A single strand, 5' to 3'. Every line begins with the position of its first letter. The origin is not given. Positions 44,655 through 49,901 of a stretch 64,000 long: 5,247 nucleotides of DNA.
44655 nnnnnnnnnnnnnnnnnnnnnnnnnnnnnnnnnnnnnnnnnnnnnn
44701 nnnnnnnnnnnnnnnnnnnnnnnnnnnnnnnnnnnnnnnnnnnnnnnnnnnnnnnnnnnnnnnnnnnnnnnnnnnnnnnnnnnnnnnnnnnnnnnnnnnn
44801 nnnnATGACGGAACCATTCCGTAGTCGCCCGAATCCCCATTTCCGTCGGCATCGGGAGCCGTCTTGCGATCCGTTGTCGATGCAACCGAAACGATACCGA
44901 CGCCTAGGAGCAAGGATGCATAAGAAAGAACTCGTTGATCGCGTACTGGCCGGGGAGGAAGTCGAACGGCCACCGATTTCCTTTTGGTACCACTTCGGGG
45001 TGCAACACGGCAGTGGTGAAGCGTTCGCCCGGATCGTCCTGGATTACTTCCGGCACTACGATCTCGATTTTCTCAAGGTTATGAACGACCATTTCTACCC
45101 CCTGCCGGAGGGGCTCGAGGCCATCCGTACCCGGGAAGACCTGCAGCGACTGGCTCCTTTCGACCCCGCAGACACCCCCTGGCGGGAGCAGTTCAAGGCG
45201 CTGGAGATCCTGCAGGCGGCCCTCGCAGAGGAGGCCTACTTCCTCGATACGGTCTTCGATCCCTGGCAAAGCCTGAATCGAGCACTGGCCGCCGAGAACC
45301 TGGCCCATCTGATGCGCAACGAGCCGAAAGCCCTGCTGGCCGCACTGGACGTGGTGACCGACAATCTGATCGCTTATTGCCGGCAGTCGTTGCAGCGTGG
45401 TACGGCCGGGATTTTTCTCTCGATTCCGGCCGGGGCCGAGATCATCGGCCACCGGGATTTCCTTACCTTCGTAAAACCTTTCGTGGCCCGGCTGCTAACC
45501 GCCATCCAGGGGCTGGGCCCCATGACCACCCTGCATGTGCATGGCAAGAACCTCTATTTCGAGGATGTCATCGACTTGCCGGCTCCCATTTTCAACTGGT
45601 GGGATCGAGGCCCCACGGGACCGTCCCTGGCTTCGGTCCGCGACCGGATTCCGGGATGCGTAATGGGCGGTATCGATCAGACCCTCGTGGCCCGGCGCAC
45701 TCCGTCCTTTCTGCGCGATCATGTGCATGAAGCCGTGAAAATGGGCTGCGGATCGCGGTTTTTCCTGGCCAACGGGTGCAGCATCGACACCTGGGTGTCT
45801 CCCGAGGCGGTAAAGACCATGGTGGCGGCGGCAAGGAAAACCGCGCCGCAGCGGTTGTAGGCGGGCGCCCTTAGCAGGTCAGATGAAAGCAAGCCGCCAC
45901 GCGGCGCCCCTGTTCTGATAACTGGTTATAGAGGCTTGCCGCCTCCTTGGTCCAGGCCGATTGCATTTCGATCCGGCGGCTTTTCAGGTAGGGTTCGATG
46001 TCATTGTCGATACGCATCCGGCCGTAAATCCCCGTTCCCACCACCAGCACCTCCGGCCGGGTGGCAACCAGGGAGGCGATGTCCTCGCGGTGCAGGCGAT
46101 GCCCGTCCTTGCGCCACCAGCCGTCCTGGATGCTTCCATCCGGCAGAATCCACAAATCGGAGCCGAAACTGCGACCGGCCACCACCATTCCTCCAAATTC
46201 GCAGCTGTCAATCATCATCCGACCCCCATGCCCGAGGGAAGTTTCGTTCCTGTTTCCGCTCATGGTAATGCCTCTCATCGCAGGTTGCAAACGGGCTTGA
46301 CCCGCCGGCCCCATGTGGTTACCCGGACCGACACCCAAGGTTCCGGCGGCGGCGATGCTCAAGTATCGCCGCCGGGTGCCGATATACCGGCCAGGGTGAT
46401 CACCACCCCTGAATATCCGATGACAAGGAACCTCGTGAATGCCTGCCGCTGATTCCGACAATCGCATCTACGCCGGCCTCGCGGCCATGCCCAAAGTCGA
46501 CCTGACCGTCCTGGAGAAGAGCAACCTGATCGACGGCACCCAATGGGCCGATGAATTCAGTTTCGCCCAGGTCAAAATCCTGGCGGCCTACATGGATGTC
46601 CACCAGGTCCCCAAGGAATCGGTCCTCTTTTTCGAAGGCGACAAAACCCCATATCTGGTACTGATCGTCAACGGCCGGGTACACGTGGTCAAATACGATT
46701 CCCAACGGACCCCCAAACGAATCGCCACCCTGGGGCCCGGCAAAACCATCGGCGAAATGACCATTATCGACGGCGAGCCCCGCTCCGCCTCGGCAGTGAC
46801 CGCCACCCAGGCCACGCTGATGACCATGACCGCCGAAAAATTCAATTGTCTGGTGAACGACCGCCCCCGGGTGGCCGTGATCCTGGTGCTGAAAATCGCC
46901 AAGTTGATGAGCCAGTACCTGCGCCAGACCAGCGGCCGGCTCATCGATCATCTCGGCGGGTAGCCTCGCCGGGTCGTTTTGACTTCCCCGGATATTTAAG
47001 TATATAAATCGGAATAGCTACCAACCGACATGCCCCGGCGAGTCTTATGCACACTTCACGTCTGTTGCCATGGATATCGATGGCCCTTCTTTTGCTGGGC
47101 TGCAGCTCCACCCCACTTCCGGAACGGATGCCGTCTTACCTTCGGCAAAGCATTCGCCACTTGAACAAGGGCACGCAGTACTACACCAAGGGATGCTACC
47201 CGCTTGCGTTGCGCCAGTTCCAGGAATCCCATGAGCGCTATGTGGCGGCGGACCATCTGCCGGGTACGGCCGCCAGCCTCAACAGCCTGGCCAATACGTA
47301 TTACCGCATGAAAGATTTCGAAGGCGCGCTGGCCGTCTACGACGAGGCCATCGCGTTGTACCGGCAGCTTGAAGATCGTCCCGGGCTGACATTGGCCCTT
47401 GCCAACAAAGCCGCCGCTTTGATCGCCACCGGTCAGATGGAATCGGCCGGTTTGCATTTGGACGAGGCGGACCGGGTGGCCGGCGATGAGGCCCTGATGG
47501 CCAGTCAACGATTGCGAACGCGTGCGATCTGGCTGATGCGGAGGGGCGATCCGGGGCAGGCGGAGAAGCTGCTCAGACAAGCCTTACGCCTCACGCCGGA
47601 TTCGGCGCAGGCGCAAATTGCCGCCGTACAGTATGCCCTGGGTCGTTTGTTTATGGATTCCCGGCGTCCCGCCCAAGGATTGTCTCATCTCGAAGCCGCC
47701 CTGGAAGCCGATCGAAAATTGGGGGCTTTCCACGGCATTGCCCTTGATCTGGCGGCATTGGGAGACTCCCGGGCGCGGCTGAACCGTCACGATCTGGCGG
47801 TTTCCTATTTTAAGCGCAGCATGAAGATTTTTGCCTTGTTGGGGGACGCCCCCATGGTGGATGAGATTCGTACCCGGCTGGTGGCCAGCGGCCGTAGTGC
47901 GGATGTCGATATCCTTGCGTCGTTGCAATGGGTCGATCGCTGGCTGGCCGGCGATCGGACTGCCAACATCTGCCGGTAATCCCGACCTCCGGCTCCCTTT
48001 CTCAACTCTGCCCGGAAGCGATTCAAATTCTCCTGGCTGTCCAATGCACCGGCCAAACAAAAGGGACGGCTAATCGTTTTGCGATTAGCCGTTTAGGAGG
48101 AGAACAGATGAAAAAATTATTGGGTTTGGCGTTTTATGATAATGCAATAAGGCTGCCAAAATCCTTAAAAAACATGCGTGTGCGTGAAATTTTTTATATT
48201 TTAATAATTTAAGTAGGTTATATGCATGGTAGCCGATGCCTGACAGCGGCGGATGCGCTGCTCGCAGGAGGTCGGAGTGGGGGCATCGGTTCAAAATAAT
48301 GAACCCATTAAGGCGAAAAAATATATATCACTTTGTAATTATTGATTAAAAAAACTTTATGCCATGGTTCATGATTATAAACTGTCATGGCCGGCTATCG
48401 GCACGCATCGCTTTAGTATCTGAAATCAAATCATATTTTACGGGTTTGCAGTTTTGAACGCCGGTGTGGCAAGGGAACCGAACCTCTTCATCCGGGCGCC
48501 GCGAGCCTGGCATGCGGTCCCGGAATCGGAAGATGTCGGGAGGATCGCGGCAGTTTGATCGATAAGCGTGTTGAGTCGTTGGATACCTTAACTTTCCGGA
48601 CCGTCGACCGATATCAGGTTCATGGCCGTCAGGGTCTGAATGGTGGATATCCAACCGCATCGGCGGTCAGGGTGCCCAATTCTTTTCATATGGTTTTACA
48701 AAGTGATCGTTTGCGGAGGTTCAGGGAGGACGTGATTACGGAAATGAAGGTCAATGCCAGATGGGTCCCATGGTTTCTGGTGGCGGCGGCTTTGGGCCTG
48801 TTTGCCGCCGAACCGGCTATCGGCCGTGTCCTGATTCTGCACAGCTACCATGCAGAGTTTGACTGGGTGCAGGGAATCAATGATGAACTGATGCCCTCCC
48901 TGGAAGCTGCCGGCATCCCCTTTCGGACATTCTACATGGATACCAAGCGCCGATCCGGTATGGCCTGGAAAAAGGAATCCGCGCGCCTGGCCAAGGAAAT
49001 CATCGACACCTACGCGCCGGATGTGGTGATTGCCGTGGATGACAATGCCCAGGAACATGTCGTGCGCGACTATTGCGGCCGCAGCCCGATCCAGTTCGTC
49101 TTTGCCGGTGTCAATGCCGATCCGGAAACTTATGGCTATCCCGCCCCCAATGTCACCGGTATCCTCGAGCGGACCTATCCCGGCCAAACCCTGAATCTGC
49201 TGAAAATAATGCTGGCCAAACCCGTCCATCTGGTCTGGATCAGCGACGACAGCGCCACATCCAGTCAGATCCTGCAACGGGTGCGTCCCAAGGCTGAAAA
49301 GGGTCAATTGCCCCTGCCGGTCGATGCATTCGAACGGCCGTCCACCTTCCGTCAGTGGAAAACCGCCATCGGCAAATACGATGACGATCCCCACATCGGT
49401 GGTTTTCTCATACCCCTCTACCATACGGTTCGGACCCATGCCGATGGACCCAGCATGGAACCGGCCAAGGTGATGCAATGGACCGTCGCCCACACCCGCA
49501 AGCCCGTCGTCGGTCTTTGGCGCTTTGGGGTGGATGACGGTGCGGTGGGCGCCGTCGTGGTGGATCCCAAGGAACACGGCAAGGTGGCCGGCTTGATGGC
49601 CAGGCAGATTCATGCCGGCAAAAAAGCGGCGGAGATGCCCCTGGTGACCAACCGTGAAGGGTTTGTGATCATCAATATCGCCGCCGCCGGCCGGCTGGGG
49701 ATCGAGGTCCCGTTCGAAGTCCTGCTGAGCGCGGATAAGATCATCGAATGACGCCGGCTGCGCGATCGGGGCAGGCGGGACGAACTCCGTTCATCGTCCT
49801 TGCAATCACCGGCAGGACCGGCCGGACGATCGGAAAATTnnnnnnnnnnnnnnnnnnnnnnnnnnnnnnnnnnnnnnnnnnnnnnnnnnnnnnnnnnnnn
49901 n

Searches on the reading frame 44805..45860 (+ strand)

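Call 76: search_protein_families(library=pfam, proteins=[window:44805-45860:+], max_evalue=0.0001)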
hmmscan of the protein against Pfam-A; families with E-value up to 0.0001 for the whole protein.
window:44805-45860:+ (351 aa): 1 family
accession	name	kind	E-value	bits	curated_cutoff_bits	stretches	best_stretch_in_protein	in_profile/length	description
PF01208.23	URO-D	-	1.9e-27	96.6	23.9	1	105-345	97-345/346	Uroporphyrinogen decarboxylase (URO-D)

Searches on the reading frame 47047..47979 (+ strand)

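Call 76: search_protein_families(library=pfam, proteins=[window:47047-47979:+], max_evalue=0.0001)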
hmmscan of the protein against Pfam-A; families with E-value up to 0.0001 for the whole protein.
window:47047-47979:+ (310 aa): 11 families
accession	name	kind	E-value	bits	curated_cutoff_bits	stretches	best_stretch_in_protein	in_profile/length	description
PF13424.12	TPR_12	-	1.3e-24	86.6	30.1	2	39-107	6-77/77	Tetratricopeptide repeat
PF07719.23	TPR_2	-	8.6e-19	66.5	27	1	75-106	1-32/34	Tetratricopeptide repeat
PF00515.34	TPR_1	-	2.1e-14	53.1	27.8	1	75-106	1-32/34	Tetratricopeptide repeat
PF13428.12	TPR_14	-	1.5e-12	47.3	23.5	1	156-195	4-43/44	Tetratricopeptide repeat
PF13181.12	TPR_8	-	8.8e-12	44.6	25.7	0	76-106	2-32/34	Tetratricopeptide repeat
PF13176.12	TPR_7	-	7.1e-11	41.7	27.9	0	77-111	1-35/36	Tetratricopeptide repeat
PF13432.12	TPR_16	-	1.4e-10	41.9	32.7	0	47-106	2-62/65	Tetratricopeptide repeat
PF13374.12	TPR_10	-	2.4e-10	40.5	27.5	1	74-108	1-35/42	Tetratricopeptide repeat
PF14559.12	TPR_19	-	1.5e-09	38.5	25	0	163-224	1-57/68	Tetratricopeptide repeat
PF17874.7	TPR_MalT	-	4.2e-07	30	45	0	68-151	115-197/336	MalT-like TPR region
PF13414.12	TPR_11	-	4e-06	26.9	26.8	0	83-104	2-23/42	TPR repeat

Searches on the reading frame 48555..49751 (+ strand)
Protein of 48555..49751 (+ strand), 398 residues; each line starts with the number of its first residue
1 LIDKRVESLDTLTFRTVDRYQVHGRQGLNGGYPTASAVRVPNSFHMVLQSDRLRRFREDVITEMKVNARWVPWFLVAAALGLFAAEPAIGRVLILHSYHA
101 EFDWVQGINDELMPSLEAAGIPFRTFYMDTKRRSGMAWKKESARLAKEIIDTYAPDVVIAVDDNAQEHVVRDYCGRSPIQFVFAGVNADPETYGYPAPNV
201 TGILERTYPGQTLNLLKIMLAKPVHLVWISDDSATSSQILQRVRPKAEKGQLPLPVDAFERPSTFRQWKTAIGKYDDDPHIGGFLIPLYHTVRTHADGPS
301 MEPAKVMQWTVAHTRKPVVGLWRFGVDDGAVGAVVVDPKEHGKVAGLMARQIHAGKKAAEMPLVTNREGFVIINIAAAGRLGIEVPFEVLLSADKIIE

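Call 76: search_protein_families(library=pfam, proteins=[window:48555-49751:+], max_evalue=0.0001)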
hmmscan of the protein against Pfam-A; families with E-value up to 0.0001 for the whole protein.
window:48555-49751:+ (398 aa): 1 family
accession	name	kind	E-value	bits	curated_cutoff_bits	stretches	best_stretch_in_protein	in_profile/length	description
PF04392.18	ABC_sub_bind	-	1e-11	45.1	25.9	1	313-396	209-292/293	ABC transporter substrate binding protein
